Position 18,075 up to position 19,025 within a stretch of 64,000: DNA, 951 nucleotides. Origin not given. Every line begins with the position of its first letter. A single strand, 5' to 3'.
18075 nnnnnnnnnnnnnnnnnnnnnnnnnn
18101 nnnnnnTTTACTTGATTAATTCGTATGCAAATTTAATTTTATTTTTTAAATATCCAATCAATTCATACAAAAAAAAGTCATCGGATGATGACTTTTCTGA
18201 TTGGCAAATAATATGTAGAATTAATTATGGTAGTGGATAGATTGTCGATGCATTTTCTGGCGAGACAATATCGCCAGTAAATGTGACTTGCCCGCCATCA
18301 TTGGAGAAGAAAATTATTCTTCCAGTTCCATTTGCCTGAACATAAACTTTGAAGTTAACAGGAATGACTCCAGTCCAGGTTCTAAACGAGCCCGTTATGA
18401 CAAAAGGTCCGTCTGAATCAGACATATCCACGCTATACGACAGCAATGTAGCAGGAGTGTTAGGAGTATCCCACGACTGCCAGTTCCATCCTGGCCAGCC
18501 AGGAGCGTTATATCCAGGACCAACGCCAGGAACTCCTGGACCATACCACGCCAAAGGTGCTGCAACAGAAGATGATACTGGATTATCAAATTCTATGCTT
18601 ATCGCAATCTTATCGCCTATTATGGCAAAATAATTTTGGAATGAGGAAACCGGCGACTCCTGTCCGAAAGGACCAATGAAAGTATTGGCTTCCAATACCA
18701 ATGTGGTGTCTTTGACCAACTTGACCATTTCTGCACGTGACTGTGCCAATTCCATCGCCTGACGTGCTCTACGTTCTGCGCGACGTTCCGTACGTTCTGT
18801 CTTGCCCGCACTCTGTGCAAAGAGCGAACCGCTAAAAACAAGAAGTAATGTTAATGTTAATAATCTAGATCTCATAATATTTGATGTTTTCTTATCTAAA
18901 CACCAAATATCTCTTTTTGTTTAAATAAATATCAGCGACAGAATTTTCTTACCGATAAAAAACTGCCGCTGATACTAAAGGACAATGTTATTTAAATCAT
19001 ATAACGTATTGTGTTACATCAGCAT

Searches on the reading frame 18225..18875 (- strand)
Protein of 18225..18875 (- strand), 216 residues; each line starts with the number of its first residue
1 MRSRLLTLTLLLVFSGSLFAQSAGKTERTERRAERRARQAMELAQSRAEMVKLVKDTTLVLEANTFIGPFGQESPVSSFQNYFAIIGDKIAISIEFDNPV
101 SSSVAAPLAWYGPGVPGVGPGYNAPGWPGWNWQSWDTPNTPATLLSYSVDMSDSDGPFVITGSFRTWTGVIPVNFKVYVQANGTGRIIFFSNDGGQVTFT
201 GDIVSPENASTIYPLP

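Call 3: search_protein_families(library=pfam, proteins=[window:18225-18875:-], max_evalue=1)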
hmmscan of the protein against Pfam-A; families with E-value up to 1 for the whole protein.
window:18225-18875:- (216 aa): 2 families
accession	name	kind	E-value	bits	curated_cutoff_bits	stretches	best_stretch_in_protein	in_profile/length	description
PF14059.11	DUF4251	-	5.8e-05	23.6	27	1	44-102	4-63/133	Domain of unknown function (DUF4251)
PF02203.21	TarH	-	0.11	12.8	25.2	1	5-51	15-62/177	Tar ligand binding domain homologue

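Call 4: search_protein_families(library=ncbifam, proteins=[window:18225-18875:-], max_evalue=1)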
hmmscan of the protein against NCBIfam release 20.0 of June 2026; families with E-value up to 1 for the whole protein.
window:18225-18875:- (216 aa): 1 family
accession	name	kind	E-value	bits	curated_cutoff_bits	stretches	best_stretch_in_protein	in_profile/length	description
TIGR02875.1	spore_0_A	equivalog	0.17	11.1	200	1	12-53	186-227/262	sporulation transcription factor Spo0A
